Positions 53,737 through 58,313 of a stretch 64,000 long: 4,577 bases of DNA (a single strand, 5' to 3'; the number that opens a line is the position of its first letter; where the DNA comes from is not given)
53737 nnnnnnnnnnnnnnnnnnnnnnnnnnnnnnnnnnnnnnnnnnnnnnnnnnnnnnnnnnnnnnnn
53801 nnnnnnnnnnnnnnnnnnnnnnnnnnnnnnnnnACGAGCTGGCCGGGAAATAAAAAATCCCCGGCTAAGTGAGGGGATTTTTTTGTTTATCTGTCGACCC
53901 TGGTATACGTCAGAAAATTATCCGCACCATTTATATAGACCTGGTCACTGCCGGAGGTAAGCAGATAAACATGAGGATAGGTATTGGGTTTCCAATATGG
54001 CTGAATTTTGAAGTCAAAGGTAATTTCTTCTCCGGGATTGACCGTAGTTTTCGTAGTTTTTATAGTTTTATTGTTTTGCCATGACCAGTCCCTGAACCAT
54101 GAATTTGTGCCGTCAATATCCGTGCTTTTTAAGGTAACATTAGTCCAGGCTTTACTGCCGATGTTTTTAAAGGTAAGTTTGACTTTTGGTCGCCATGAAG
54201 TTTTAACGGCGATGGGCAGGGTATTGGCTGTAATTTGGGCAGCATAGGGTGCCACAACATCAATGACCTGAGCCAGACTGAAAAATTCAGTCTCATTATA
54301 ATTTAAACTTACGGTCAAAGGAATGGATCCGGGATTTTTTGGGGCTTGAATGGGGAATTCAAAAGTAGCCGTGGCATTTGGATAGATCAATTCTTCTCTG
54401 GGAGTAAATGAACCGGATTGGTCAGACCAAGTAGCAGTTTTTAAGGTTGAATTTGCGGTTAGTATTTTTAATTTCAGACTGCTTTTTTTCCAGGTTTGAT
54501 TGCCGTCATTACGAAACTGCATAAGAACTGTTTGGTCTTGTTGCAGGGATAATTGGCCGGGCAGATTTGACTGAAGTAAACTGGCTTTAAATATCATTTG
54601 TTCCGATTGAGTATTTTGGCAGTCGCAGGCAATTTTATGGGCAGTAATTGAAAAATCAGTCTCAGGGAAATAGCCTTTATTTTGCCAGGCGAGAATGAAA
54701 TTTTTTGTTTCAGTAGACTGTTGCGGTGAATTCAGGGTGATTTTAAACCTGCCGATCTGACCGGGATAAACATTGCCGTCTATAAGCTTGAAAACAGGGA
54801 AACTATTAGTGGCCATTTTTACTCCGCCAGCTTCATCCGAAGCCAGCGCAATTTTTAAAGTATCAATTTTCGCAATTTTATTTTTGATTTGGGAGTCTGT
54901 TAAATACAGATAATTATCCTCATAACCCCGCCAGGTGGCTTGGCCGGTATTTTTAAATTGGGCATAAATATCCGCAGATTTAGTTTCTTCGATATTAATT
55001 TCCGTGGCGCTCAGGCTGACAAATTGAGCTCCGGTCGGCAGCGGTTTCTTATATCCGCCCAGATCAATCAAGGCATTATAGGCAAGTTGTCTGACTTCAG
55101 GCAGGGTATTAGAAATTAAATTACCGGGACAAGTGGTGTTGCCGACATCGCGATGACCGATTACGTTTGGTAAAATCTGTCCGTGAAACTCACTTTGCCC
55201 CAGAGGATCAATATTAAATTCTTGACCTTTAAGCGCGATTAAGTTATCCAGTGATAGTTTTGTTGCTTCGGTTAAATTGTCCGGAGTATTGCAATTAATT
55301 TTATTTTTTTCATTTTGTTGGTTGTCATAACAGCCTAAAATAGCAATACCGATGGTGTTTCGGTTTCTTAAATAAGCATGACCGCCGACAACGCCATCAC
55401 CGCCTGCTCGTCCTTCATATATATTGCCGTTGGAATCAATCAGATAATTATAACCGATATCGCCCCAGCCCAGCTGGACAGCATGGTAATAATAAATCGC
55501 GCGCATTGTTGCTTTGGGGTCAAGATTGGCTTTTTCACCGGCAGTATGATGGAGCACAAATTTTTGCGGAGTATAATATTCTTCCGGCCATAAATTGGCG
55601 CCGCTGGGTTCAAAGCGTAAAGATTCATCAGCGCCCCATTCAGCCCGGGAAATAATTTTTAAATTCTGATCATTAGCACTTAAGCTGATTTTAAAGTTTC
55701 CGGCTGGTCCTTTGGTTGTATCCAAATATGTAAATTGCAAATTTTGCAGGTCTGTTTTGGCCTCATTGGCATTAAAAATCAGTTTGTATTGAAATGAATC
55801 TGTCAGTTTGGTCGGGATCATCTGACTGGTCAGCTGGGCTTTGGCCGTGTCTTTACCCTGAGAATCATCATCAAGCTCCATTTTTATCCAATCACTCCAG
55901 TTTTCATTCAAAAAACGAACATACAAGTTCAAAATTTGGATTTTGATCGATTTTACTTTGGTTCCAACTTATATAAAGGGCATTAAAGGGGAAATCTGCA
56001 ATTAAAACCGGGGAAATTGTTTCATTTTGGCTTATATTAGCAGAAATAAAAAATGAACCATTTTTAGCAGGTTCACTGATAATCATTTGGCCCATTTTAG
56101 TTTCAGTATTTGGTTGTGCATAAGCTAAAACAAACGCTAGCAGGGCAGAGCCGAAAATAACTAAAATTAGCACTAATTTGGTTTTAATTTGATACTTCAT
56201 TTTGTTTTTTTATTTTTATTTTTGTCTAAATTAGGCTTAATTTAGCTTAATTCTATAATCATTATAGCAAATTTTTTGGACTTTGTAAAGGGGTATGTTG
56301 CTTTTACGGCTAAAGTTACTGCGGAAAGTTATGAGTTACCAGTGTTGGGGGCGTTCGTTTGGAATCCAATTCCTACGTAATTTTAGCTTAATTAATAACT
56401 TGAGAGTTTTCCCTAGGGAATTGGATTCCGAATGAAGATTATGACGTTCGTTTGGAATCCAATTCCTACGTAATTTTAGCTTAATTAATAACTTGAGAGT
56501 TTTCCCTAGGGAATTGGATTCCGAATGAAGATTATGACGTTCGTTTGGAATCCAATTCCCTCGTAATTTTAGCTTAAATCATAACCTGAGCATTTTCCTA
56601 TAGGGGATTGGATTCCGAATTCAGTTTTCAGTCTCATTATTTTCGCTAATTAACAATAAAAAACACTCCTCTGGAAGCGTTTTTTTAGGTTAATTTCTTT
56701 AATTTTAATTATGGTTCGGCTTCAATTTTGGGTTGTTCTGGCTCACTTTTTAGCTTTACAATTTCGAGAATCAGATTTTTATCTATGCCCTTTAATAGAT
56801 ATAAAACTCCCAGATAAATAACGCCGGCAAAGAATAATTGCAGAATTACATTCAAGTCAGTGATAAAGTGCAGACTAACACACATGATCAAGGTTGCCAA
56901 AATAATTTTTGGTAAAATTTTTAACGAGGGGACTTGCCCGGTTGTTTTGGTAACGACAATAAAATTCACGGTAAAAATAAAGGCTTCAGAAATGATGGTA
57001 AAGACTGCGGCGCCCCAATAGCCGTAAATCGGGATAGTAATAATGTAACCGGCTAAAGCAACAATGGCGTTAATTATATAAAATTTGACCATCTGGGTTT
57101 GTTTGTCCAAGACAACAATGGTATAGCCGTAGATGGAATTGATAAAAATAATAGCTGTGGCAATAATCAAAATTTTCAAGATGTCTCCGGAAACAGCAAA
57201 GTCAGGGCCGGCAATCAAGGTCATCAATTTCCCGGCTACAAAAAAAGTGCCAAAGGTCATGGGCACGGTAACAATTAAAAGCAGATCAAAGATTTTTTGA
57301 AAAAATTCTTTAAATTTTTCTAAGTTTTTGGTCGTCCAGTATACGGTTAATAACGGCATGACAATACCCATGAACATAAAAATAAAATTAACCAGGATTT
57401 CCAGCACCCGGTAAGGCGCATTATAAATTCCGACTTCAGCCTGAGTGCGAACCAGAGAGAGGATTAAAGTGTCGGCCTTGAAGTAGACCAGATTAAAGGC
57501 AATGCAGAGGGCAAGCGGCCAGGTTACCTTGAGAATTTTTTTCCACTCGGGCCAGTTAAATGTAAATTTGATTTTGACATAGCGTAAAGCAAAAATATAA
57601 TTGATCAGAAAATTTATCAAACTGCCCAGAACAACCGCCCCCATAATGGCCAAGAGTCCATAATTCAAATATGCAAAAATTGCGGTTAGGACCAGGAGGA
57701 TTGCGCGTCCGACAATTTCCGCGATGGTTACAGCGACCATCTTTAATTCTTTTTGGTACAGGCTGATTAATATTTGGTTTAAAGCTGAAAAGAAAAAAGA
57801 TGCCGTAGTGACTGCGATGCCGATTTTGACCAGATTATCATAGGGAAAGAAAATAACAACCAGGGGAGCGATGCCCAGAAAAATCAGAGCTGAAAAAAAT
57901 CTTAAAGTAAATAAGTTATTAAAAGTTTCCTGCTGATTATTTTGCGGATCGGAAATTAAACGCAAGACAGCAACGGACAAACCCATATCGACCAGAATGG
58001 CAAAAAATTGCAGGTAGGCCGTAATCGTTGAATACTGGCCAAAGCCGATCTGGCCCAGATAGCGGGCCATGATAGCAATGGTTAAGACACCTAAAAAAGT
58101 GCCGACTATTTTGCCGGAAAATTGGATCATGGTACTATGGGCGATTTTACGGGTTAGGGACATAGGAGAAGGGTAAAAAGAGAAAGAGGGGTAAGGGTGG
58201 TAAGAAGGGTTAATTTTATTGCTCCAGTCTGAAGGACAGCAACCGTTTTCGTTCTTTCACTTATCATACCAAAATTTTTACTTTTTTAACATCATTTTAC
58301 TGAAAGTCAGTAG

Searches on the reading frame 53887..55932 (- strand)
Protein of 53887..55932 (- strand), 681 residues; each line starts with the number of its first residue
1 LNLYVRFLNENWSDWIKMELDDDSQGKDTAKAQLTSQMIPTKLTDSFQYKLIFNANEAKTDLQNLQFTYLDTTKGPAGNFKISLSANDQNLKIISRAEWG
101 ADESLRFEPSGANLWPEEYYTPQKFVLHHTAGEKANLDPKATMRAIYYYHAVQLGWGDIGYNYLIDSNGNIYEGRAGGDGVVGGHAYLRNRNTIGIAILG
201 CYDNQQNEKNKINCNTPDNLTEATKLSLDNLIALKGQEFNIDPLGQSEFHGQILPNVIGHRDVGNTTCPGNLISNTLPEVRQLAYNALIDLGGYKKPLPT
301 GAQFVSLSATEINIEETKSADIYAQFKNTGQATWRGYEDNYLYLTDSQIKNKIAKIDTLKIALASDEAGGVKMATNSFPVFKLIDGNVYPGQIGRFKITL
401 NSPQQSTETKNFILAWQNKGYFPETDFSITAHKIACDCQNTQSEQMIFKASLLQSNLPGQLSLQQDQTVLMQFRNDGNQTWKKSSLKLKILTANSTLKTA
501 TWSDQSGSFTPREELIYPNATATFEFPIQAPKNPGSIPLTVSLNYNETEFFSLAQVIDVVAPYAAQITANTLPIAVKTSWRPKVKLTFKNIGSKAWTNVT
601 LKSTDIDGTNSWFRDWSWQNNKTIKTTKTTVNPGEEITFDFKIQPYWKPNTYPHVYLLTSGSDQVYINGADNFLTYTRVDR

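Call 8: search_protein_families(library=pfam, proteins=[window:53887-55932:-], max_evalue=0.001)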
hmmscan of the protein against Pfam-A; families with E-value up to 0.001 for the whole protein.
window:53887-55932:- (681 aa): 2 families
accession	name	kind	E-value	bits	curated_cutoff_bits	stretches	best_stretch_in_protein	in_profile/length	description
PF01510.30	Amidase_2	-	9e-17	62.1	26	1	121-271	4-131/131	N-acetylmuramoyl-L-alanine amidase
PF16158.11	N_BRCA1_IG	-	8e-06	26.8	28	0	472-538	19-85/108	Ig-like domain from next to BRCA1 gene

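Call 90: search_protein_families(library=ncbifam, proteins=[window:53887-55932:-], max_evalue=0.0001)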
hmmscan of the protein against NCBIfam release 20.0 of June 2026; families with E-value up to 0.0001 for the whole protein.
window:53887-55932:- (681 aa): 0 families

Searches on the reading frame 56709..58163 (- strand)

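Call 9: search_protein_families(library=pfam, proteins=[window:56709-58163:-], max_evalue=0.001)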
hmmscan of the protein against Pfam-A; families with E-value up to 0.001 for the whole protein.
window:56709-58163:- (484 aa): 2 families
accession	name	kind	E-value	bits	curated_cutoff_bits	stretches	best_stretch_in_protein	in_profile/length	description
PF01943.22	Polysacc_synt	-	7.9e-27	94.8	28.2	1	10-273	4-271/274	Polysaccharide biosynthesis protein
PF13440.11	Polysacc_synt_3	-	9.1e-27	94.5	23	1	31-322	1-288/293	Polysaccharide biosynthesis protein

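Call 90: search_protein_families(library=ncbifam, proteins=[window:56709-58163:-], max_evalue=0.0001)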
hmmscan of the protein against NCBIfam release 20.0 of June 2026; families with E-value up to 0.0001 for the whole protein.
window:56709-58163:- (484 aa): 5 families
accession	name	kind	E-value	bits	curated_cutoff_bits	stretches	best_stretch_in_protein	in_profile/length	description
NF050818.1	PolSacchBiosHfsF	equivalog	5.6e-15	55.3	700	1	19-450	14-453/468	polysaccharide biosynthesis protein HfsF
NF041871.1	Wzx_EPS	equivalog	1.9e-11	43.4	800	1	12-475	6-478/492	exopolysaccharide biosynthesis flippase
NF058658.1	Oglyco_Wzx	exception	1.4e-10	40.8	720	1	5-457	8-458/478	O-glycosylation flippase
NF007773.0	PRK10459.1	equivalog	2.2e-09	36.9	273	1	19-460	19-464/492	MOP flippase family protein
NF047674.1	TeichurnBiosyTuaB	equivalog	4e-09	36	580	1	18-431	19-424/469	teichuronic acid biosynthesis protein TuaB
